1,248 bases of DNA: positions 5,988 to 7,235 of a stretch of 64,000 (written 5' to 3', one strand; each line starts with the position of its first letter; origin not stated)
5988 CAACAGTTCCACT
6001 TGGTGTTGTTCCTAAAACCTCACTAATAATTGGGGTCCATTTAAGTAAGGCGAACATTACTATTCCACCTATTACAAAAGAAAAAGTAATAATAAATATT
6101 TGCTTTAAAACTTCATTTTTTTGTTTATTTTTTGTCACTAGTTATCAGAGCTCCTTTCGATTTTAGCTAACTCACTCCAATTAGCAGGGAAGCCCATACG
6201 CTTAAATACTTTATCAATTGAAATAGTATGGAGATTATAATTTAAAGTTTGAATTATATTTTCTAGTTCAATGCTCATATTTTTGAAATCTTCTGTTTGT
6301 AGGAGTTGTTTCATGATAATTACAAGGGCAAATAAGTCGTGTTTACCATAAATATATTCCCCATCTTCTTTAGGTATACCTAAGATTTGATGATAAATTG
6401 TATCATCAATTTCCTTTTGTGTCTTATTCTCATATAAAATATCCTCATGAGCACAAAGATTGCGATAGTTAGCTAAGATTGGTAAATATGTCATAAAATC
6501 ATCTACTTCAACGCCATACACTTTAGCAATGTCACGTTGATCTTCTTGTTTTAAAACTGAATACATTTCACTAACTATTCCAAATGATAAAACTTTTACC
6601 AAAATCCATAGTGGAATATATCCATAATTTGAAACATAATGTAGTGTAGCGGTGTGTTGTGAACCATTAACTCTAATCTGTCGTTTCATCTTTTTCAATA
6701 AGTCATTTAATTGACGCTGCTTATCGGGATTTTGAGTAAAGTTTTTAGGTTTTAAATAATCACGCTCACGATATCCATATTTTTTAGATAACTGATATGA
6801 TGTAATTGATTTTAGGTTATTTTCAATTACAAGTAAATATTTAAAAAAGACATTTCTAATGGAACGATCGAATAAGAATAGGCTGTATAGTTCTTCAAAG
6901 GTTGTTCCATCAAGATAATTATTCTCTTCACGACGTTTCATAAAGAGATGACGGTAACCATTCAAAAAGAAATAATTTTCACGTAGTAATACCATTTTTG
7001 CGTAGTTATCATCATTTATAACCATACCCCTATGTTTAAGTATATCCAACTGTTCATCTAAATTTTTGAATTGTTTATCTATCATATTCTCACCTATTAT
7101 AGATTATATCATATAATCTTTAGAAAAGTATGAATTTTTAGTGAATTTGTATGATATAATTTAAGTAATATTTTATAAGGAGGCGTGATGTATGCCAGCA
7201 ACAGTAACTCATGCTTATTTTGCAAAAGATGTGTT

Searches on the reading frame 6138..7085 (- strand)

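Call 22: search_protein_families(library=pfam, proteins=[window:6138-7085:-], max_evalue=0.01)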
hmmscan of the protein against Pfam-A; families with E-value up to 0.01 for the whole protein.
window:6138-7085:- (315 aa): 1 family
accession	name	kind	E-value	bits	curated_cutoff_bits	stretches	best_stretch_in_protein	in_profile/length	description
PF07751.16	Abi_2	-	4.2e-43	148.2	25.6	1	32-218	2-183/184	Abi-like protein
